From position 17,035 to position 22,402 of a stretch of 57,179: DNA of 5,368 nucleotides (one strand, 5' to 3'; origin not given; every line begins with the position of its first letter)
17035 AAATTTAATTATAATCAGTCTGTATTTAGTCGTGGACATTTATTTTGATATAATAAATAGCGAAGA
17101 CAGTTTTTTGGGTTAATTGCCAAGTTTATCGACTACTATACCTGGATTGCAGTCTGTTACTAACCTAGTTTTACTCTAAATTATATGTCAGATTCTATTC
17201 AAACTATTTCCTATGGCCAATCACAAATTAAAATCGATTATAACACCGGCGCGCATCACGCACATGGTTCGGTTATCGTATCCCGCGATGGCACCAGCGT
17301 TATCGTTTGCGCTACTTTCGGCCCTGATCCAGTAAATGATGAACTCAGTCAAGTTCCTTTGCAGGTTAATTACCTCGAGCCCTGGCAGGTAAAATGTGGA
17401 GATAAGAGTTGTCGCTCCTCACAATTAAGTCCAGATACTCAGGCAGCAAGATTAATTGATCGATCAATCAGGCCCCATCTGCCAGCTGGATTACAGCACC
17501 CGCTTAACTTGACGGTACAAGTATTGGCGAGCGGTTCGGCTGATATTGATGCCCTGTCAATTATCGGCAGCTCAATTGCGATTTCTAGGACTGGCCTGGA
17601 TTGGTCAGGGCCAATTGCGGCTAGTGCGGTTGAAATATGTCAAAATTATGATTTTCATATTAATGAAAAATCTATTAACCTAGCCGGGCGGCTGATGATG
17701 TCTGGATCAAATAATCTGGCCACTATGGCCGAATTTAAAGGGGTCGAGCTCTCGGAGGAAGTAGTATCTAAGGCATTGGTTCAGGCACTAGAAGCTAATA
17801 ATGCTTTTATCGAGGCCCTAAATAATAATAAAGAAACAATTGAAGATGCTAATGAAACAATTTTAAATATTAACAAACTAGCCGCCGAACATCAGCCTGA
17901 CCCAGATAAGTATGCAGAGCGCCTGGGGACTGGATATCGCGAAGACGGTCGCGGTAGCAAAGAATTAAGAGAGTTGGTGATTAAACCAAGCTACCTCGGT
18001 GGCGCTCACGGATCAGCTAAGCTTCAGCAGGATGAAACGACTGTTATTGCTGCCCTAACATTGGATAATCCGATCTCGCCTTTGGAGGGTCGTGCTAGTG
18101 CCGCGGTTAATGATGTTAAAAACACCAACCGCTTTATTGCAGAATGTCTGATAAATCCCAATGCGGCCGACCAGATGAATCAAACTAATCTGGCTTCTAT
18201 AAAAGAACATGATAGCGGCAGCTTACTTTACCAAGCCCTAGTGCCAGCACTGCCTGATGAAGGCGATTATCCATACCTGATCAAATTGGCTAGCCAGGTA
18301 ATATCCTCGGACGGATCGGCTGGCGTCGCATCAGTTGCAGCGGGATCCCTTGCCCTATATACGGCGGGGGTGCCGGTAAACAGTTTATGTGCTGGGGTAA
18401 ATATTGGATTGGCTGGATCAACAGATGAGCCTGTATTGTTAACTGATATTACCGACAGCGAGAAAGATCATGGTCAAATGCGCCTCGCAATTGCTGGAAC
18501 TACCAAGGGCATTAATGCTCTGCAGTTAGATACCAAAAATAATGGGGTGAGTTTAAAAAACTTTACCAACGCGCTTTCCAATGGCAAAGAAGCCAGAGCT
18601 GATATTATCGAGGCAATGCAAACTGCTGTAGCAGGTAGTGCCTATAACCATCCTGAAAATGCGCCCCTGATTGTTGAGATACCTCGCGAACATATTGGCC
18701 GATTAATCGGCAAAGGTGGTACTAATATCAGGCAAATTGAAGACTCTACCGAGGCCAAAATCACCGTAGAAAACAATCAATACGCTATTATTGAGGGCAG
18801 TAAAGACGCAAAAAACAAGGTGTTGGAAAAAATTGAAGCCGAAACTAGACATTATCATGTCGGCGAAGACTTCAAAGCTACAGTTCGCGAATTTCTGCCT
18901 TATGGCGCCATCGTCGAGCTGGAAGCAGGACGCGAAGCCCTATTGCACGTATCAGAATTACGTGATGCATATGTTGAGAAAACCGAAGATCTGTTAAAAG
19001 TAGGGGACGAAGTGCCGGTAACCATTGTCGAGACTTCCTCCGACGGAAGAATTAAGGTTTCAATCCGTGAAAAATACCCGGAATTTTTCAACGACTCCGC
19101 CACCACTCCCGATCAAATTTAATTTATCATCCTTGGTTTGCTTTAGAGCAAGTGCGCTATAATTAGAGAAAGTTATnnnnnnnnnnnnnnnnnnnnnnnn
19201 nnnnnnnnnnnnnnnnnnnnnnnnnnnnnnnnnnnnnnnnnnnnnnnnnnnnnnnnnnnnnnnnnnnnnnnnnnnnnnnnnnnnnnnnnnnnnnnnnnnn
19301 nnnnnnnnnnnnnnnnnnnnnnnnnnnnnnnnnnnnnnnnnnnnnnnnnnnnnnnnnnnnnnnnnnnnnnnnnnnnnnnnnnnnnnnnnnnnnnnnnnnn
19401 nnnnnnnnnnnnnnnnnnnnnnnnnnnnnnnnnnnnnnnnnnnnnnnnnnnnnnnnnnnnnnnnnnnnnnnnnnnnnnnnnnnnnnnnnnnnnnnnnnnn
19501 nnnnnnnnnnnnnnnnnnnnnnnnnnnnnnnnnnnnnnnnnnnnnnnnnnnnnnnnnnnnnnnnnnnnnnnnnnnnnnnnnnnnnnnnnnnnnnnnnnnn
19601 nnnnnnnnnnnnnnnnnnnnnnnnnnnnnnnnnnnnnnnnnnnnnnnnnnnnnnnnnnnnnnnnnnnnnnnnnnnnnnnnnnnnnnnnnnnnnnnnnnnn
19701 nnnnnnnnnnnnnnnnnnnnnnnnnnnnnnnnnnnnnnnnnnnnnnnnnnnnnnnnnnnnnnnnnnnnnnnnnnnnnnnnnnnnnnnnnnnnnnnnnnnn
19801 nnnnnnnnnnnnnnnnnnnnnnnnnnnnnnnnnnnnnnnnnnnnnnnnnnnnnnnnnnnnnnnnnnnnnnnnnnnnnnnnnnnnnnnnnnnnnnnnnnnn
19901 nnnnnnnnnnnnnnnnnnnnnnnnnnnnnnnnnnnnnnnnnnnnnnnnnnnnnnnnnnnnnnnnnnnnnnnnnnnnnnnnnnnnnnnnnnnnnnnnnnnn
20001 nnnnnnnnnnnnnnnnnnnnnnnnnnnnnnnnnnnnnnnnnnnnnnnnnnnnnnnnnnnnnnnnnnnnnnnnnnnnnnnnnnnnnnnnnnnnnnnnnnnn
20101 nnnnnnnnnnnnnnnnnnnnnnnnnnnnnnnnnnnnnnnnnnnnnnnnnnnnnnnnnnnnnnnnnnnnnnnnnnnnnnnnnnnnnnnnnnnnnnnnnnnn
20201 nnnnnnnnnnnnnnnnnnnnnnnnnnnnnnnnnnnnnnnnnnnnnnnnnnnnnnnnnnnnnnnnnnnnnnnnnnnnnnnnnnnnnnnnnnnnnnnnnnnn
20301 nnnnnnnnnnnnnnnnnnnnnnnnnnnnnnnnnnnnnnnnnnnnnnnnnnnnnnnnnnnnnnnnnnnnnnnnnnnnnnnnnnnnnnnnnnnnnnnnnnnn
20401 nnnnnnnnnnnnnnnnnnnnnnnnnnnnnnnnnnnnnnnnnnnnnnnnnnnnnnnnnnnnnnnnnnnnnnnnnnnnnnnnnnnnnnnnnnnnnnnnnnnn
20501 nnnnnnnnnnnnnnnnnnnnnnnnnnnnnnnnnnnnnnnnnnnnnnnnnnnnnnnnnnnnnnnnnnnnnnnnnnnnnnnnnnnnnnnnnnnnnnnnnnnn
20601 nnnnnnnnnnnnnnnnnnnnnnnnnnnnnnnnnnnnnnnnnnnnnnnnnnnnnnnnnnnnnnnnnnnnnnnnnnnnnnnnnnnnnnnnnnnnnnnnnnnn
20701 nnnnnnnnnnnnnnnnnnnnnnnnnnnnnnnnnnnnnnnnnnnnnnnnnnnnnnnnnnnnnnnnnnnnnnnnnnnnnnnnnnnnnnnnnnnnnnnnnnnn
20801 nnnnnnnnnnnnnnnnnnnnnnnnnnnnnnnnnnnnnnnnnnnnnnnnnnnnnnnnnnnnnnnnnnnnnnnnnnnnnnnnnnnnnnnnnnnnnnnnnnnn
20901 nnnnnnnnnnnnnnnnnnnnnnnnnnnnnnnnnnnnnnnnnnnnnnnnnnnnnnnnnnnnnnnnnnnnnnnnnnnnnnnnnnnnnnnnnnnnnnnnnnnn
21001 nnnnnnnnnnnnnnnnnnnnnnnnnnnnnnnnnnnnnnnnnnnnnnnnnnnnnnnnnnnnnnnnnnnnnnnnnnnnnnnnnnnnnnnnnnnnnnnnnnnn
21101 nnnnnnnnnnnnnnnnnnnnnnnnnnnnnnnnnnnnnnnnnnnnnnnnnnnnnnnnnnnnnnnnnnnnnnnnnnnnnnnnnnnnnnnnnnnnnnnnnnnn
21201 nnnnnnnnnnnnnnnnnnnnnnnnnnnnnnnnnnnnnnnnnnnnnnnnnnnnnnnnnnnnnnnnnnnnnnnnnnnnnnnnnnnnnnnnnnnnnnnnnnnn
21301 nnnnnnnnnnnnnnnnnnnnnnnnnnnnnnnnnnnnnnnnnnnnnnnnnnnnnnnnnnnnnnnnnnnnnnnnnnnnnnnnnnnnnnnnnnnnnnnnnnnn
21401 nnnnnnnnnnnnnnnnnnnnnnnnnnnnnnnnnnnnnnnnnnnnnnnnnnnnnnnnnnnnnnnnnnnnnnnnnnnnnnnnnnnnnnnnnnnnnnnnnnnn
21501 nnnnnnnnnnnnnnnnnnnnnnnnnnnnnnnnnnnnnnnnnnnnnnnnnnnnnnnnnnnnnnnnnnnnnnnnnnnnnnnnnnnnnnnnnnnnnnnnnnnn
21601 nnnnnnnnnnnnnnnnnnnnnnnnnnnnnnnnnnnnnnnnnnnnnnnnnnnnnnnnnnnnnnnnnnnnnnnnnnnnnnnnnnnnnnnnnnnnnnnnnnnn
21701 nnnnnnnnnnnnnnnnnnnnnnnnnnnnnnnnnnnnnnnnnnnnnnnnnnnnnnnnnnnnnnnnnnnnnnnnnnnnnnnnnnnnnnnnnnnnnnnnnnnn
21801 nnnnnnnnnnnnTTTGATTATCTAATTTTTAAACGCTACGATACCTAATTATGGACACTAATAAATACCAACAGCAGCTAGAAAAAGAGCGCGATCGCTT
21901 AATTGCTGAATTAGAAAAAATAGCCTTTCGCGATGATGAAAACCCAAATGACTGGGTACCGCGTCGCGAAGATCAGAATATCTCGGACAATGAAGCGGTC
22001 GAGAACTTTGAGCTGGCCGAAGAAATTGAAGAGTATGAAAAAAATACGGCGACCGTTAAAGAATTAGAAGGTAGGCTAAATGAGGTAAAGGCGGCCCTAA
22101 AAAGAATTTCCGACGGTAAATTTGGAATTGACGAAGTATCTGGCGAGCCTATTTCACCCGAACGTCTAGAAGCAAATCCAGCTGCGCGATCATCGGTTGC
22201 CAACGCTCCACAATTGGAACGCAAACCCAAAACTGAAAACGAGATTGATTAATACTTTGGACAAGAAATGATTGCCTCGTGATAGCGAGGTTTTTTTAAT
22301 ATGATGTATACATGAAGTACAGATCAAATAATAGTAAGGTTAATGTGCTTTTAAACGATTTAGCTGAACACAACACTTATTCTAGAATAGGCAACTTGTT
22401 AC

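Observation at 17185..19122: PNPase orthologue that appears catalytically dead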

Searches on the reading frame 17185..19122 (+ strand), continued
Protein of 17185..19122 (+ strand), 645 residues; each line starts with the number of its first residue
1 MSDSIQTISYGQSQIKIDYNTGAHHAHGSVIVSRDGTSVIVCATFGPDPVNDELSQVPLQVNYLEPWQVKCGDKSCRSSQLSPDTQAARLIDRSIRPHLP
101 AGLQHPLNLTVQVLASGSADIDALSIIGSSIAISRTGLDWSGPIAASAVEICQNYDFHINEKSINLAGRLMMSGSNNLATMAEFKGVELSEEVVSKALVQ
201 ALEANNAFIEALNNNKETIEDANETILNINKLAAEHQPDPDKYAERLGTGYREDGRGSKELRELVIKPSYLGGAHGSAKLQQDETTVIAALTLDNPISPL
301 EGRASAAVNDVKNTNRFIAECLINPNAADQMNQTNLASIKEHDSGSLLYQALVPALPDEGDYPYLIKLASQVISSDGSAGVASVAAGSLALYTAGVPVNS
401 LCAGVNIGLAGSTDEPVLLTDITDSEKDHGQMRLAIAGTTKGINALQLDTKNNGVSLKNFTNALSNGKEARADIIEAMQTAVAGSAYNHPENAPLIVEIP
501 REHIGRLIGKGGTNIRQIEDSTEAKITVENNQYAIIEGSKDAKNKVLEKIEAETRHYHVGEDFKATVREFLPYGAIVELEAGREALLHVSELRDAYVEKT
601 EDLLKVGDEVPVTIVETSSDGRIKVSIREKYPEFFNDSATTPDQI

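Call 52: list_cluster_members(proteins=[P0001, P0002, P0050, P0193, window:17185-19122:+])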
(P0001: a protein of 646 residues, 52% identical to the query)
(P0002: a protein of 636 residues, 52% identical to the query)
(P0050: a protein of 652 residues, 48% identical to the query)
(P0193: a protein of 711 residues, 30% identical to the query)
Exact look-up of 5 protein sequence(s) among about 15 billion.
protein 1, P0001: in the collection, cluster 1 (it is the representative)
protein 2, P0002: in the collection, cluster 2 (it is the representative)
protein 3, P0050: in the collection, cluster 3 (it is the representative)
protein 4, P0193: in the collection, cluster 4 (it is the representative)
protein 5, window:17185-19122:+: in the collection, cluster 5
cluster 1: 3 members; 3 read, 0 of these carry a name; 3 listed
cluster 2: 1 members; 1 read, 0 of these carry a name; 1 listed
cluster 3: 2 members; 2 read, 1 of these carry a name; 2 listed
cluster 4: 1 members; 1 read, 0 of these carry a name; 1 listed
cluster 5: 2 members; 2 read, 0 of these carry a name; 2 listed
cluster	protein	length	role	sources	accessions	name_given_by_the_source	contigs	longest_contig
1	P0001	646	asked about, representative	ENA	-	-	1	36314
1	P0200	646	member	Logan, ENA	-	-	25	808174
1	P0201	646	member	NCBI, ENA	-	-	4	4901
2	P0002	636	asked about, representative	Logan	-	-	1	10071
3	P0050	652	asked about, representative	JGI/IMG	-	polyribonucleotide nucleotidyltransferase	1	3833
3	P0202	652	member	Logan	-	-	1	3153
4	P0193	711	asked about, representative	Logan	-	-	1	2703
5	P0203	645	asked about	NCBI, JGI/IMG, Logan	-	-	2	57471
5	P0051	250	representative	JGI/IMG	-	-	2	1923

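Call 64: predict_structure(alignment_id=A5)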
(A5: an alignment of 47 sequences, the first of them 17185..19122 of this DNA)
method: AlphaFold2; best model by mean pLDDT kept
length: 645 residues; sequences in the alignment: 47
mean_pLDDT: 84.7   pTM: 0.81
mean pLDDT of the five models: 84.7, 83.6, 83.3, 82.7, 82.0
residues with pLDDT >= 90: 332; 70-90: 228; 50-70: 38; < 50: 47
segments of 3 or more residues with pLDDT < 50: 67-84, 299-313, 331-336, 640-645
pLDDT, mean of each block of 10 residues (from residue 1): 75 89 90 94 90 72 66 34 64 92 90 89 95 92 94 91 87 93 95 96 94 75 82 78 83 91 94 93 94 73 39 65 70 49 77 90 88 88 97 93 95 84 90 95 95 90 96 97 84 88 85 91 88 87 90 85 93 91 87 88 92 88 89 72 40
secondary structure, 60 per line:
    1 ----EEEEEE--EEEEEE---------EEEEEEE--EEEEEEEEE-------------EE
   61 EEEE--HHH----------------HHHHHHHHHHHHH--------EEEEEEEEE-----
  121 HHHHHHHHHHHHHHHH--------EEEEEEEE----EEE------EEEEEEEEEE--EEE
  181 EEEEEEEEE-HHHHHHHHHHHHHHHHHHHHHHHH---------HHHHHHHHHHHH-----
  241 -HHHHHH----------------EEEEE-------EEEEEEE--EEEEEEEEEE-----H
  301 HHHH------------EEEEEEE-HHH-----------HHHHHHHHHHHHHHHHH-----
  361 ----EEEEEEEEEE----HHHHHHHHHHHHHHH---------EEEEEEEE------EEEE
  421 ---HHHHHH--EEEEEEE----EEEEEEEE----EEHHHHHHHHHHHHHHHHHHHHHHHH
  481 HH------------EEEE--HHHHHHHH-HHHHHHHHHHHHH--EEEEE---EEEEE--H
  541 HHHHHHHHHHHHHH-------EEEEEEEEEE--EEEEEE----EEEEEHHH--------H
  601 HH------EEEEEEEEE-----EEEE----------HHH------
elements in order: E5-10 E13-18 E28-34 E37-45 E59-64 H86-98 E107-115 H121-136 E145-152 E157-159 E166-175 E178-189 H191-214 H224-235 H242-247 E264-268 E276-282 E285-294 H300-304 E317-323 H339-355 E365-374 H379-393 E403-410 E417-420 H424-429 E432-438 E443-450 H457-482 E495-498 H501-508 H510-522 E525-529 E533-537 H540-554 E562-571 E574-579 E584-588 E609-617 E623-626

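Call 67: fold_search(model_id=the predicted structure, library=pdb)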
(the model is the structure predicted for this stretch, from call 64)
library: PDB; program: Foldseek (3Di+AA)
matches with E <= 10: 1109; with E <= 0.001: 298
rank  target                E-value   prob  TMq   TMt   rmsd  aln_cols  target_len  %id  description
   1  7ogl_A                7.5e-54  1.00  0.71  0.67   9.6       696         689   26  A cooperative PNPase-Hfq-RNA carrier complex facilitates bacterial riboregulation. apo-PNPase (released 2021-07-07)
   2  9kjr_A                1.7e-53  1.00  0.68  0.62  12.2       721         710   24  The cryo-EM structure of human PNPase in the open conformation (released 2025-03-12)
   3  7ogk_A                8.5e-52  1.00  0.74  0.69   8.2       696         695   27  A cooperative PNPase-Hfq-RNA carrier complex facilitates bacterial riboregulation. PNPase-3'ETS(leuZ) (released 2021-07-07)
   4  7ogm_L                2.7e-51  1.00  0.71  0.67   9.5       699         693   26  A cooperative PNPase-Hfq-RNA carrier complex facilitates bacterial riboregulation. PNPase-3'ETS(leuZ)-Hfq (released 2021-07-07)
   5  4aim_A                1.1e-50  1.00  0.70  0.65   9.0       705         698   26  Crystal structure of C. crescentus PNPase bound to RNase E recognition peptide (released 2012-04-18)
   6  4nbq_B                2.3e-50  1.00  0.68  0.66   9.2       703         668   25  Structure of the polynucleotide phosphorylase (CBU_0852) from Coxiella burnetii (released 2015-06-17)
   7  4nbq_C                3.0e-46  1.00  0.67  0.71   9.6       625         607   25  Structure of the polynucleotide phosphorylase (CBU_0852) from Coxiella burnetii (released 2015-06-17)
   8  9nje_C                3.1e-46  1.00  0.67  0.70   7.8       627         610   25  hPNPase bound to PO4 in loop conformation 2 (released 2025-12-10)
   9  3u1k_C                6.1e-46  1.00  0.66  0.69   8.3       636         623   24  Crystal structure of human PNPase (released 2012-02-01)
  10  9nje_B                6.9e-46  1.00  0.67  0.70   7.9       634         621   24  hPNPase bound to PO4 in loop conformation 2 (released 2025-12-10)
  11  3u1k_A                1.1e-45  1.00  0.66  0.68   7.3       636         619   24  Crystal structure of human PNPase (released 2012-02-01)
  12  3u1k_D                1.3e-45  1.00  0.66  0.69   8.2       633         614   24  Crystal structure of human PNPase (released 2012-02-01)
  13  4nbq_A                2.5e-45  1.00  0.70  0.68   8.2       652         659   25  Structure of the polynucleotide phosphorylase (CBU_0852) from Coxiella burnetii (released 2015-06-17)
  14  9njb_A                2.5e-45  1.00  0.66  0.68   7.8       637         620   24  hPNPase RNA pre-catalytic state (released 2025-12-10)
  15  9njb_C                3.3e-45  1.00  0.67  0.69   8.3       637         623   24  hPNPase RNA pre-catalytic state (released 2025-12-10)
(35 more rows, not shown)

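Call 70: find_homologous_proteins(query=A6, max_evalue=1e-60)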
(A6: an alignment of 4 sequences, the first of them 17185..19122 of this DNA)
Query A6 (4 sequences) (645 aa, profile of the alignment): 48 proteins with E <= 1e-60 among 8000 candidates.
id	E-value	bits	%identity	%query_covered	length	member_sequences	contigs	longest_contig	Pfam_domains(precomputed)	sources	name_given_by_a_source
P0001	0.0e+0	1228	52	99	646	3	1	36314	PF00013.36,PF22675.3,PF00575.30,PF01138.28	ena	-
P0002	0.0e+0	1213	52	98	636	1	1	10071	PF00013.36,PF00575.30,PF01138.28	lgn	-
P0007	9.3e-137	475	36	58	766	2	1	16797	PF00013.36,PF03725.21,PF00575.30,PF01138.28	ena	-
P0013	6.3e-134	466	35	59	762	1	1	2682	PF00013.36,PF03725.21,PF00575.30,PF01138.28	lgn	-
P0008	6.5e-134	466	30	96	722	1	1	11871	PF00013.36,PF03725.21,PF00575.30,PF23459.2,PF03726.20,PF01138.28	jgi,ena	-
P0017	3.1e-132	460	29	94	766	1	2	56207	PF00013.36,PF03725.21,PF00575.30,PF01138.28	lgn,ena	-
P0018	4.6e-132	460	28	96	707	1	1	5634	PF00013.36,PF03725.21,PF00575.30,PF03726.20,PF01138.28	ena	-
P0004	1.1e-131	458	31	97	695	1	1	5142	PF00013.36,PF03725.21,PF00575.30,PF03726.20,PF01138.28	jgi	-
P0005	1.3e-131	458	30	95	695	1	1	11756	PF00013.36,PF03725.21,PF00575.30,PF03726.20,PF01138.28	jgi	jgi:polyribonucleotide nucleotidyltransferase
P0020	1.0e-130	455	34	58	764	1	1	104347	PF00013.36,PF03725.21,PF00575.30,PF23459.2,PF01138.28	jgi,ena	-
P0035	2.6e-130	454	28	97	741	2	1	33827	PF00013.36,PF03725.21,PF00575.30,PF01138.28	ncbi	-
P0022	4.0e-130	453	33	58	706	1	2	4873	PF00013.36,PF03725.21,PF00575.30,PF03726.20,PF01138.28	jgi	jgi:polyribonucleotide nucleotidyltransferase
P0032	4.8e-130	453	28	95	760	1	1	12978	PF00013.36,PF03725.21,PF00575.30,PF01138.28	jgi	-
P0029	7.0e-130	453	33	61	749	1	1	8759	PF00013.36,PF03725.21,PF00575.30,PF01138.28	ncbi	-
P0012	7.5e-130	452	29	95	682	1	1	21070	PF00013.36,PF03725.21,PF00575.30,PF03726.20,PF01138.28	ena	-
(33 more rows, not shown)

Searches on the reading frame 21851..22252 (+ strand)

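Call 3: search_protein_families(library=pfam, proteins=[window:21851-22252:+], max_evalue=0.01)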
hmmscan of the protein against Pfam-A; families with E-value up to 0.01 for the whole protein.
window:21851-22252:+ (133 aa): 1 family
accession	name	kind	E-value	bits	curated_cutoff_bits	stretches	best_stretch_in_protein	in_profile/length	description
PF01258.23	zf-dskA_traR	-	0.0034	17.8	24.9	1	95-113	7-25/36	Prokaryotic dksA/traR C4-type zinc finger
